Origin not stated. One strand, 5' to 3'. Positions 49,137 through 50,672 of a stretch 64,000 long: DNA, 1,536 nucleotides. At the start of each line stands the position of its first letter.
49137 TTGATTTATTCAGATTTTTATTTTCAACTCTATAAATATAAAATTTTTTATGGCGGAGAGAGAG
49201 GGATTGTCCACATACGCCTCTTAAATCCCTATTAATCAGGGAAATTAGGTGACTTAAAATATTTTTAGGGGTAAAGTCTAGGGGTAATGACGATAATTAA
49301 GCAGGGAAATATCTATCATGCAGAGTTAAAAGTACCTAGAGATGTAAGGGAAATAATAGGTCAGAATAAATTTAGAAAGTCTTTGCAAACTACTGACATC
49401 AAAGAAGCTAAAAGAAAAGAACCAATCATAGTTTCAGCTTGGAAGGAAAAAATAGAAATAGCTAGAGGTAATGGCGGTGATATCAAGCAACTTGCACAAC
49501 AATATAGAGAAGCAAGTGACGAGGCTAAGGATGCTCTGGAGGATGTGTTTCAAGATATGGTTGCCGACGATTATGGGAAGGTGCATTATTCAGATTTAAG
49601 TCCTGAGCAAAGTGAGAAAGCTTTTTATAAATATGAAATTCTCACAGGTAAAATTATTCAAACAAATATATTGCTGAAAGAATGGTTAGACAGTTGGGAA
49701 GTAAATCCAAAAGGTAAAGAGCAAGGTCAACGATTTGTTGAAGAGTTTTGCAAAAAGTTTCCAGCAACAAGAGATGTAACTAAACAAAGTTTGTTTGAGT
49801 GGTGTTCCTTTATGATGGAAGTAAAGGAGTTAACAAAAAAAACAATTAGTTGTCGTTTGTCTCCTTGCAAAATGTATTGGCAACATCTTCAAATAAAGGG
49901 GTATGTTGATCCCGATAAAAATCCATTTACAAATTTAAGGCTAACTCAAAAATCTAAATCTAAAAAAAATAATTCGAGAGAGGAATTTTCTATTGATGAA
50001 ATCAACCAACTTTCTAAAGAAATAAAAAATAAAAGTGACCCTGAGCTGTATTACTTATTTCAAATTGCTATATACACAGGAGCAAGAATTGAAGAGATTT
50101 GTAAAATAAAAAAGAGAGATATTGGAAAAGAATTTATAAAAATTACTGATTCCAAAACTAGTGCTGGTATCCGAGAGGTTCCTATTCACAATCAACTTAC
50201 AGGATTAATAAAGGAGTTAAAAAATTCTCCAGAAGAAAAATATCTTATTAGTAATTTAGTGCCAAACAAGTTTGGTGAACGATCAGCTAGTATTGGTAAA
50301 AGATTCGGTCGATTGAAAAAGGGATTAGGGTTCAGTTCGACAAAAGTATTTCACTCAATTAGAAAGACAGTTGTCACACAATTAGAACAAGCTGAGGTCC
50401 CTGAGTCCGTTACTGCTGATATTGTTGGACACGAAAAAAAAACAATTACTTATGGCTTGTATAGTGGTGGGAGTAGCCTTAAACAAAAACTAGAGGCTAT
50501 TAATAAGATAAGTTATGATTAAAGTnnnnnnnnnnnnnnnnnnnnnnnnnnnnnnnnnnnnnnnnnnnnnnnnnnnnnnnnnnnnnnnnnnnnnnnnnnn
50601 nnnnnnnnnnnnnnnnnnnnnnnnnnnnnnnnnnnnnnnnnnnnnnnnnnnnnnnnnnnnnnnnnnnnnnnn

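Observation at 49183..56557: ~7.4-kb integrase-bearing genomic island inserted at the 3' end of tRNA-Ser(GGA), bounded by an exact 23-bp direct repeat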

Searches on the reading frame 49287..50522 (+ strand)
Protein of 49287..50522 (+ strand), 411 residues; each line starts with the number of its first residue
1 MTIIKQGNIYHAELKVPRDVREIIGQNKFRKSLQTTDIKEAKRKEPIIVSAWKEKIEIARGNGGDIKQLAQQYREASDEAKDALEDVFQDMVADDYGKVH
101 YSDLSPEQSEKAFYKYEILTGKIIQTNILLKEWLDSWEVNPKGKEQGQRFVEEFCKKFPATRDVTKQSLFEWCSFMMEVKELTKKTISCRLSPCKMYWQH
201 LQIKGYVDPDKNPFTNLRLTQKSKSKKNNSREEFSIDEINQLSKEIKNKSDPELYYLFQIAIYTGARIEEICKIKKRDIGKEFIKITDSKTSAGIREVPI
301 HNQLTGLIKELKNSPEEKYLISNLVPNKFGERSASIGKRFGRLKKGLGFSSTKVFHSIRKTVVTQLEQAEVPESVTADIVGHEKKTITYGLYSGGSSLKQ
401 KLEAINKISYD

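Call 7: search_protein_families(library=pfam, max_evalue=0.01, proteins=[window:49287-50522:+])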
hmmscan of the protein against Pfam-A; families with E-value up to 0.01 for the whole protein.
window:49287-50522:+ (411 aa): 3 families
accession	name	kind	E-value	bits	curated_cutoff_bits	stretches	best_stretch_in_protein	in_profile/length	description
PF00589.27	Phage_integrase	-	6.5e-17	62.3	27.1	1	237-392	6-165/172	Phage integrase family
PF20172.3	DUF6538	-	7.4e-12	45.2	27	1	4-60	3-59/60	Domain of unknown function (DUF6538)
PF16795.10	Phage_integr_3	-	6.6e-06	26.5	27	0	236-278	6-48/161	Archaeal phage integrase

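Call 10: find_encoding_contigs(protein=window:49287-50522:+, flank=10000, max_places=10)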
Protein window:49287-50522:+ (411 aa): 1 contig read that carries it; 1 place shown.
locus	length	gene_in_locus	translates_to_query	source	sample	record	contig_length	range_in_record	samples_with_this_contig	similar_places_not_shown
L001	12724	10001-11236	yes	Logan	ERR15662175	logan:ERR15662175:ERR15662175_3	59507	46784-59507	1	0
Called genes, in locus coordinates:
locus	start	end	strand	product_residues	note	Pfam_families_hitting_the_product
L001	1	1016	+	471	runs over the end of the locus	PF03600:CitMHS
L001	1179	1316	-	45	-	-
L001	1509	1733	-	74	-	-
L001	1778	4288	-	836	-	PF07715:Plug, PF00593:TonB_dep_Rec_b-barrel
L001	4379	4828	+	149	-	PF05099:TerB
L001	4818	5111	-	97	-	PF10985:DUF2805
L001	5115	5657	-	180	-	PF08547:CIA30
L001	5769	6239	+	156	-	PF27546:MICAH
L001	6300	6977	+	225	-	PF04286:DUF445 (weak)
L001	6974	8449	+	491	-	PF02696:SelO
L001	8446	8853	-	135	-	PF22166:WHD_ArnR1 (weak), PF22381:Staph_reg_Sar_Rot (weak), PF12802:MarR_2 (weak), PF01047:MarR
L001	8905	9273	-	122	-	-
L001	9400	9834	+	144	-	-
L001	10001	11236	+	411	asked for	PF20172:DUF6538, PF16795:Phage_integr_3 (faint), PF00589:Phage_integrase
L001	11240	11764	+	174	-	-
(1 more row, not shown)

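Call 16: search_protein_families(library=phrogs, max_evalue=0.01, proteins=[window:49287-50522:+])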
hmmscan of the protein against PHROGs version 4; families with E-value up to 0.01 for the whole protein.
window:49287-50522:+ (411 aa): 6 families
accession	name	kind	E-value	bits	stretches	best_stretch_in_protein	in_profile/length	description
phrog_1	-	integration and excision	1.6e-38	134.4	1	23-408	51-447/611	integrase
phrog_216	-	integration and excision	1.3e-20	74.7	1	211-397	37-226/301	integrase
phrog_7685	-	integration and excision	5.1e-07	30.5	1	279-406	115-233/240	integrase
phrog_7244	-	integration and excision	1e-05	25.9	1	199-294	151-238/263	integrase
phrog_5127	-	integration and excision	8.7e-05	23.2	1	215-277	176-237/355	integrase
phrog_5830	-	integration and excision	0.00023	21.5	1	169-312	47-190/318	integrase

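Call 18: find_homologous_proteins(query=window:49287-50522:+, max_evalue=1e-10)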
Query window:49287-50522:+ (411 aa): 1874 proteins with E <= 1e-10 among 6135 candidates; the best 120 are listed.
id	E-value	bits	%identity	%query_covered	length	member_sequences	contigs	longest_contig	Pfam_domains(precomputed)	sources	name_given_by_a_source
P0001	4.7e-255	864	95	100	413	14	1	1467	PF20172.4,PF00589.28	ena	-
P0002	3.3e-248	841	92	100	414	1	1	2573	PF20172.4,PF00589.28,PF16795.11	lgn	-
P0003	6.3e-235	797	86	100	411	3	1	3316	PF20172.4,PF00589.28,PF16795.11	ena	-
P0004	3.2e-180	617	68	100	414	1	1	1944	PF20172.4,PF00589.28,PF16795.11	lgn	-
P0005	4.6e-180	617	67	100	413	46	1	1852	PF20172.4,PF00589.28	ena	-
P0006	5.5e-176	603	67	100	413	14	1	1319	PF20172.4,PF00589.28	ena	-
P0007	1.3e-159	549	61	100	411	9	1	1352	PF20172.4,PF00589.28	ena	-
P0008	1.2e-158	546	60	100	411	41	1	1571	PF20172.4,PF00589.28,PF16795.11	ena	-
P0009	2.4e-148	512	57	100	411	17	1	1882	PF20172.4,PF00589.28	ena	-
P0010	3.7e-144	499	55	100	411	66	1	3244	PF20172.4,PF00589.28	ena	-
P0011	3.9e-125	436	49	100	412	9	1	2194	PF20172.4,PF00589.28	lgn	-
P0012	7.8e-125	435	49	100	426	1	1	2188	PF20172.4,PF00589.28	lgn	-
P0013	3.0e-124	433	49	100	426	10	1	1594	PF20172.4,PF00589.28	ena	-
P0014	4.0e-124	433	49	100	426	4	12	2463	PF20172.4,PF00589.28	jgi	jgi:integrase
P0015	9.4e-124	431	49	100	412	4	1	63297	PF20172.4,PF00589.28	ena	-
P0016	1.7e-121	424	47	100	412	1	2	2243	PF20172.4,PF00589.28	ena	-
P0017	1.8e-121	424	47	100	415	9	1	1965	PF20172.4,PF00589.28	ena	-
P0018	3.5e-121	423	48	100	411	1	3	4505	PF20172.4,PF00589.28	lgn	-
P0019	8.0e-113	395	46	99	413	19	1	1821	PF20172.4,PF00589.28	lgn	-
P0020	3.3e-106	374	73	59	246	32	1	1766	PF00589.28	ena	-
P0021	2.4e-104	368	57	71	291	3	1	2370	PF20172.4,PF00589.28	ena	-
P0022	1.1e-103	365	51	82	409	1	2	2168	PF00589.28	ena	-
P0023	1.2e-98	349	46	100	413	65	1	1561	PF20172.4,PF00589.28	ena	-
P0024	1.6e-98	348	46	100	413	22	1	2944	PF20172.4,PF00589.28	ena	-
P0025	4.9e-98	347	48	82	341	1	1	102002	PF00589.28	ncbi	ncbi:MAG: tyrosine-type recombinase/integrase [Parvibaculales bacterium]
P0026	4.7e-97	344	44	100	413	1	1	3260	PF20172.4,PF00589.28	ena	-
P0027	2.7e-96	341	44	100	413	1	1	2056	PF20172.4,PF00589.28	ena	-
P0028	3.6e-96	341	44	100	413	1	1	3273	PF20172.4,PF00589.28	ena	-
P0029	3.3e-86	308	43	100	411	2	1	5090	PF20172.4,PF00589.28,PF02899.24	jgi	-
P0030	2.0e-84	302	42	99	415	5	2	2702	PF20172.4,PF00589.28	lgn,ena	-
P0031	3.0e-84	301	41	99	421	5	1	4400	PF20172.4,PF00589.28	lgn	-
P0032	3.0e-83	298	41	99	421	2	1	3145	PF20172.4,PF00589.28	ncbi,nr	ncbi:MAG: tyrosine-type recombinase/integrase [Nitrospira sp.]|nr:tyrosine-type recombinase/integras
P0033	3.2e-83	298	41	99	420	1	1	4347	PF20172.4,PF00589.28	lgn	-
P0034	4.5e-83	297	42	99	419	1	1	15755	PF20172.4,PF00589.28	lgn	-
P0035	3.4e-82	295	38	100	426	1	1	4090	PF20172.4,PF00589.28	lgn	-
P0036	9.2e-82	293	39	99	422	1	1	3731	PF13495.13,PF20172.4,PF00589.28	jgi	jgi:integrase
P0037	2.7e-81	292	41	99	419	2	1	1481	PF20172.4,PF00589.28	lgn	-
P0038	3.2e-81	291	39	98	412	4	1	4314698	PF20172.4,PF00589.28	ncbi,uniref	ncbi:tyrosine-type recombinase/integrase [Roseovarius sp.]|uniref:tyrosine-type recombinase/integras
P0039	4.7e-81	291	42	99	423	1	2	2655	PF20172.4,PF00589.28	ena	-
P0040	5.3e-81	291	37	99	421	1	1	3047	PF20172.4,PF00589.28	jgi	-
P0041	5.6e-81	291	42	99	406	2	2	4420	PF20172.4,PF00589.28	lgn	-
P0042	5.8e-81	291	39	99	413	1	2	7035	PF20172.4,PF00589.28,PF02899.24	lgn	-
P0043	6.6e-81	290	40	98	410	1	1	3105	PF20172.4,PF00589.28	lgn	-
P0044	1.2e-80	289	42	99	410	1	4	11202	PF20172.4,PF00589.28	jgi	jgi:integrase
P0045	1.6e-80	289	41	99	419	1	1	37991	PF20172.4,PF00589.28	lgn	-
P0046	1.9e-80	289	40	99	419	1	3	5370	PF20172.4,PF00589.28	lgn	-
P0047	2.4e-80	288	40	99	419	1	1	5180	PF20172.4,PF00589.28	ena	-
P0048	3.5e-80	288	40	99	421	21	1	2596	PF20172.4,PF00589.28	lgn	-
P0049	7.3e-80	287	43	99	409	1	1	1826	PF20172.4,PF00589.28,PF02899.24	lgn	-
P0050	7.5e-80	287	43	99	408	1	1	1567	PF20172.4,PF00589.28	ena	-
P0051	9.0e-80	287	39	99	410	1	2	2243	PF20172.4,PF00589.28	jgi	jgi:integrase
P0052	1.5e-79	286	43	99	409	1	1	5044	PF20172.4,PF00589.28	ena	-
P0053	2.2e-79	285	40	99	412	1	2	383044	PF20172.4,PF00589.28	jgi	jgi:integrase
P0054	2.7e-79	285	40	100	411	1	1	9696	PF20172.4,PF00589.28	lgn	-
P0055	3.7e-79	285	40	99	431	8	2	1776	PF20172.4,PF00589.28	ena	-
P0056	7.7e-79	284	40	99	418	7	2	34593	PF20172.4,PF00589.28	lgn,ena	-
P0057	7.9e-79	284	38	99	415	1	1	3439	PF20172.4,PF00589.28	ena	-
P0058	1.4e-78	283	40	99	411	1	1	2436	PF20172.4,PF00589.28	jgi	jgi:integrase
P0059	1.4e-78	283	38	98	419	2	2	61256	PF20172.4,PF00589.28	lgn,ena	-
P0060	1.9e-78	282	40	99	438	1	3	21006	PF20172.4,PF00589.28,PF02899.24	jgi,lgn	-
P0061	2.0e-78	282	40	100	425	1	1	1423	PF20172.4,PF00589.28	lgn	-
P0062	2.6e-78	282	39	96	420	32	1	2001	PF20172.4,PF00589.28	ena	-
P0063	2.7e-78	282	40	99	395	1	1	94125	PF20172.4,PF00589.28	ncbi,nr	ncbi:MAG: hypothetical protein PWP40_10 [Rhodocyclaceae bacterium]|nr:hypothetical protein [Rhodocyc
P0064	4.3e-78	281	38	99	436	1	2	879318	PF20172.4,PF00589.28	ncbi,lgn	ncbi:MAG: tyrosine-type recombinase/integrase [Pseudomonadota bacterium]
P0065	4.8e-78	281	40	96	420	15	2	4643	PF20172.4,PF00589.28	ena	-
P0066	5.1e-78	281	37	100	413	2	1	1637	PF20172.4,PF00589.28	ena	-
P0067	7.1e-78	280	40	99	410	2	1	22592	PF20172.4,PF00589.28,PF02899.24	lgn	-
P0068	7.5e-78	280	39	99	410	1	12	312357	PF20172.4,PF00589.28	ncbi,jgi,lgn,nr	ncbi:MAG: hypothetical protein CTY35_03980 [Methylotenera sp.]|nr:MAG: hypothetical protein CTY35_03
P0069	8.7e-78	280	39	98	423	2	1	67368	PF20172.4,PF00589.28,PF02899.24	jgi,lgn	jgi:integrase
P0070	1.7e-77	279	38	100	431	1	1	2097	PF20172.4,PF00589.28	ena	-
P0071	4.2e-77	278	38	99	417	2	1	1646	PF20172.4,PF00589.28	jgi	jgi:integrase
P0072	4.5e-77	278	38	99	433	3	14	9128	PF20172.4,PF00589.28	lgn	-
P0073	7.5e-77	277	37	99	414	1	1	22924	PF20172.4,PF00589.28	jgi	jgi:integrase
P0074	1.2e-76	276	38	98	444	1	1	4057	PF20172.4,PF00589.28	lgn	-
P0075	1.2e-76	276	37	98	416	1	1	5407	PF20172.4,PF00589.28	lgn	-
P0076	2.1e-76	275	38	99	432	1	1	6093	PF20172.4,PF00589.28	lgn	-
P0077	2.3e-76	275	38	99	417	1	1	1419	PF20172.4,PF00589.28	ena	-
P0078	2.6e-76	275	40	99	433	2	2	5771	PF20172.4,PF00589.28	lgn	-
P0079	2.7e-76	275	39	100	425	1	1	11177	PF20172.4,PF00589.28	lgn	-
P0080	2.7e-76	275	38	98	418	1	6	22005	PF20172.4,PF00589.28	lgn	-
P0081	2.8e-76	275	40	99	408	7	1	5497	PF20172.4,PF00589.28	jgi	-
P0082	3.4e-76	275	41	99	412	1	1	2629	PF20172.4,PF00589.28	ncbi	-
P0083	3.9e-76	275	38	99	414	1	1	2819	PF20172.4,PF00589.28,PF02899.24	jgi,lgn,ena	-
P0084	4.7e-76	274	37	99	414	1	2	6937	PF20172.4,PF00589.28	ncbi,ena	-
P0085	4.9e-76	274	40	95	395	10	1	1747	PF20172.4,PF00589.28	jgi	-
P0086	5.9e-76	274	39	98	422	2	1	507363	PF20172.4,PF00589.28,PF02899.24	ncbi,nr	ncbi:tyrosine-type recombinase/integrase [Primorskyibacter sedentarius]|nr:tyrosine-type recombinase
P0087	7.7e-76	274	39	99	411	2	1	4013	PF20172.4,PF00589.28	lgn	-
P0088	8.9e-76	273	37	98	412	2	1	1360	PF20172.4,PF00589.28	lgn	-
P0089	1.1e-75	273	37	98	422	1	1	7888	PF20172.4,PF00589.28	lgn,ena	-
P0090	1.7e-75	273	38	99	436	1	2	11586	PF20172.4,PF00589.28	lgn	-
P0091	1.8e-75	272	38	100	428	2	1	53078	PF20172.4,PF00589.28,PF02899.24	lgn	-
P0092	2.2e-75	272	38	99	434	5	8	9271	PF20172.4,PF00589.28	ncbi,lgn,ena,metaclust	metaclust:\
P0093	2.3e-75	272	40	99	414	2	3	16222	PF20172.4,PF00589.28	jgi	jgi:integrase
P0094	2.7e-75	272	38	99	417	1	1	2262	PF13495.13,PF20172.4,PF00589.28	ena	-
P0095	3.1e-75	272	39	98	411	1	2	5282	PF20172.4,PF00589.28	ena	-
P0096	3.3e-75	272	38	98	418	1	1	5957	PF20172.4,PF00589.28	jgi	jgi:integrase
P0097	4.0e-75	271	38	99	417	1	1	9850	PF20172.4,PF00589.28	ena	-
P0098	4.1e-75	271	37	99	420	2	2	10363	PF20172.4,PF00589.28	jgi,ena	-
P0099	4.5e-75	271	39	99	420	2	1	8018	PF20172.4,PF00589.28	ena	-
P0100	5.1e-75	271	40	99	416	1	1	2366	PF20172.4,PF00589.28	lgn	-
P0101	5.5e-75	271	36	100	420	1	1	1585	PF20172.4,PF00589.28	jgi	jgi:integrase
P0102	5.9e-75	271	39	99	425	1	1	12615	PF20172.4,PF00589.28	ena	-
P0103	6.2e-75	271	38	99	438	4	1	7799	PF20172.4,PF00589.28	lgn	-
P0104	6.9e-75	271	38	99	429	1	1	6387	PF20172.4,PF00589.28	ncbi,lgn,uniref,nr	ncbi:tyrosine-type recombinase/integrase [Thiococcus pfennigii]|uniref:tyrosine-type recombinase/int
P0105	8.4e-75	270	38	99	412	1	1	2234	PF20172.4,PF00589.28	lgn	-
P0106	8.6e-75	270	38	99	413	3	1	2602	PF20172.4,PF00589.28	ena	-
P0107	9.8e-75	270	39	98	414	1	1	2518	PF20172.4,PF00589.28,PF02899.24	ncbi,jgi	jgi:integrase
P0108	1.1e-74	270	38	98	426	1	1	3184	PF20172.4,PF00589.28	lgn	-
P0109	1.2e-74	270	38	98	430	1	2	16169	PF20172.4,PF00589.28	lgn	-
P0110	1.2e-74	270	38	99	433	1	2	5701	PF20172.4,PF00589.28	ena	-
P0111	1.3e-74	270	39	99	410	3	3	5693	PF20172.4,PF00589.28,PF02899.24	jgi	jgi:integrase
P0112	1.4e-74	270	39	99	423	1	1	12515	PF20172.4,PF00589.28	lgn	-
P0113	2.3e-74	269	36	100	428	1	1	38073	PF20172.4,PF00589.28,PF02899.24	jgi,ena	-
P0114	2.9e-74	268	39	98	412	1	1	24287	PF20172.4,PF00589.28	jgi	jgi:integrase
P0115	3.0e-74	268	38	99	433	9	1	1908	PF20172.4,PF00589.28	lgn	-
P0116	3.3e-74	268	37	98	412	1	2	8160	PF20172.4,PF00589.28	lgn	-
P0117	3.7e-74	268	39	99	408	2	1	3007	PF20172.4,PF00589.28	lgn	-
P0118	3.7e-74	268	38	99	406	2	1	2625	PF20172.4,PF00589.28,PF02899.24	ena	-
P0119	3.7e-74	268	37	99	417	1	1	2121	PF20172.4,PF00589.28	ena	-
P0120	4.5e-74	268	39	99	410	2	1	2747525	PF20172.4,PF00589.28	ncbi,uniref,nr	ncbi:tyrosine-type recombinase/integrase [Methylotenera sp. 1P/1]|uniref:tyrosine-type recombinase/i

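Call 19: find_related_loci(query=window:49287-50522:+, collection=viral_contigs, flank=10000)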
Query window:49287-50522:+ (411 aa) in viral_contigs; peptide patterns used: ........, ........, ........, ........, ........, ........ (x = any residue, [..] = any of these).
14 stretches matched a pattern, but none encodes a relative of the query by tblastn (E <= 1e-3).

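Call 20: find_related_loci(query=window:49287-50522:+, collection=genome_contigs, flank=10000)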
Query window:49287-50522:+ (411 aa) in genome_contigs; peptide patterns used: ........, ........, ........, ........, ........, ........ (x = any residue, [..] = any of these).
150 stretches matched a pattern; 12 encode a relative of the query (tblastn E <= 1e-3); 12 distinct loci.
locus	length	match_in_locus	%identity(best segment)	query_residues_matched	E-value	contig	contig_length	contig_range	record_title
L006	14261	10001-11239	97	1-411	0e+0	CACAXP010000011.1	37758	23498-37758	uncultured Alphaproteobacteria bacterium isolate AG-349-G10 genome assembly, contig: AG-349-G10_NODE_11, whole genome sh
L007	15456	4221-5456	96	1-410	0e+0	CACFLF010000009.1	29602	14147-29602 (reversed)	uncultured Alphaproteobacteria bacterium isolate AG-908-F15 genome assembly, contig: AG-908-F15_NODE_9, whole genome sho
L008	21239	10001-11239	69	1-410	0e+0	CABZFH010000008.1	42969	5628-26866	MAG: uncultured Alphaproteobacteria bacterium isolate AG-337-E20 genome assembly, contig: AG-337-E20_NODE_8, whole genom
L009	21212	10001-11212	39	10-410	2e-84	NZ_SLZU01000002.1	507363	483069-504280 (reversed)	Primorskyibacter sedentarius strain DSM 104836 Ga0244736_102, whole genome shotgun sequence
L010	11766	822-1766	43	97-410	6e-74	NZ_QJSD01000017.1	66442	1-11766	Primorskyibacter marinus strain PX7 PX7_scaffold17, whole genome shotgun sequence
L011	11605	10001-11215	37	3-410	2e-73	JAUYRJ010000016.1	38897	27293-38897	MAG: Polynucleobacter sp. isolate C5_concoct.bin.94 C5_k141_242255, whole genome shotgun sequence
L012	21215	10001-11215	36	3-410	3e-73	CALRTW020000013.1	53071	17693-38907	MAG: Rhizobium sp. Q54 isolate JJ-JE510-14-4-m2-bin34 genome assembly, contig: JJ-R2C3-114-C74, whole genome shotgun seq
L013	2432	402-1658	36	6-410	2e-70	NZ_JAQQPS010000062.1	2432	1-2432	Massilia sp. S19_KUP03_FR1 24_S19_KUP03_FR1_S99_62, whole genome shotgun sequence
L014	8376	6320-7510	35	8-410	8e-64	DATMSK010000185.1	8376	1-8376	MAG TPA_asm: Methylophilus sp. isolate SMAG_U12984 k141_460639, whole genome shotgun sequence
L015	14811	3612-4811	34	5-410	5e-61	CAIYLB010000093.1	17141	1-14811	MAG: uncultured proteobacterium isolate A14_bin-1761 genome assembly, contig: bin-1761:093/247, whole genome shotgun seq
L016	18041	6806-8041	35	5-410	2e-64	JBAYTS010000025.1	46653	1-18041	MAG: Methylotenera sp. isolate SO_2016_LW3_14 scaffold01155_LW162_2016, whole genome shotgun sequence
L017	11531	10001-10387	31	263-387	2e-8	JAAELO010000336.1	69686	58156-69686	MAG: Desulfobacterales bacterium isolate Bpl_7 BplG_CONTIG2366939, whole genome shotgun sequence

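Call 21: find_encoding_contigs(protein=P0015, flank=10000, max_places=4)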
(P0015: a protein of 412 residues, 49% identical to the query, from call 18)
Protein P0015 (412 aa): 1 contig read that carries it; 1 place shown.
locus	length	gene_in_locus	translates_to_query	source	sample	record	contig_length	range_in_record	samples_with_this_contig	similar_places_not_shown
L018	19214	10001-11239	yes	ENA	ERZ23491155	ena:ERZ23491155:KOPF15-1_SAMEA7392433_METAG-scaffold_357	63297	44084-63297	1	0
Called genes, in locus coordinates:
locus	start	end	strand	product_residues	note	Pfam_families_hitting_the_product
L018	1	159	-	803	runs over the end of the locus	PF00933:Glyco_hydro_3, PF01915:Glyco_hydro_3_C, PF14310:Fn3-like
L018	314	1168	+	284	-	PF02668:TauD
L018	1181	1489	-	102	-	PF07045:DUF1330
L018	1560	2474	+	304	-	PF13417:GST_N_3, PF13409:GST_N_2, PF14497:GST_C_3 (weak), PF00043:GST_C (weak), PF13410:GST_C_2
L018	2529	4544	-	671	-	PF07715:Plug, PF00593:TonB_dep_Rec_b-barrel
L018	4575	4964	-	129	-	-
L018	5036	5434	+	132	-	-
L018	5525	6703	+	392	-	PF00108:Thiolase_N, PF02803:Thiolase_C, PF22691:Thiolase_C_1 (weak)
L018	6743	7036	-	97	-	PF03992:ABM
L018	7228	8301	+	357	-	PF00724:Oxidored_FMN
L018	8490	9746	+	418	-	PF00067:p450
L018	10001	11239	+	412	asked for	PF20172:DUF6538, PF00589:Phage_integrase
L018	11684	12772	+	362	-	-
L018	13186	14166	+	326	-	PF00589:Phage_integrase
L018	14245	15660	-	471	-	-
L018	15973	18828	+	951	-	PF03160:Calx-beta (faint), PF20579:LapA (faint), PF00082:Peptidase_S8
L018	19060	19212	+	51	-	?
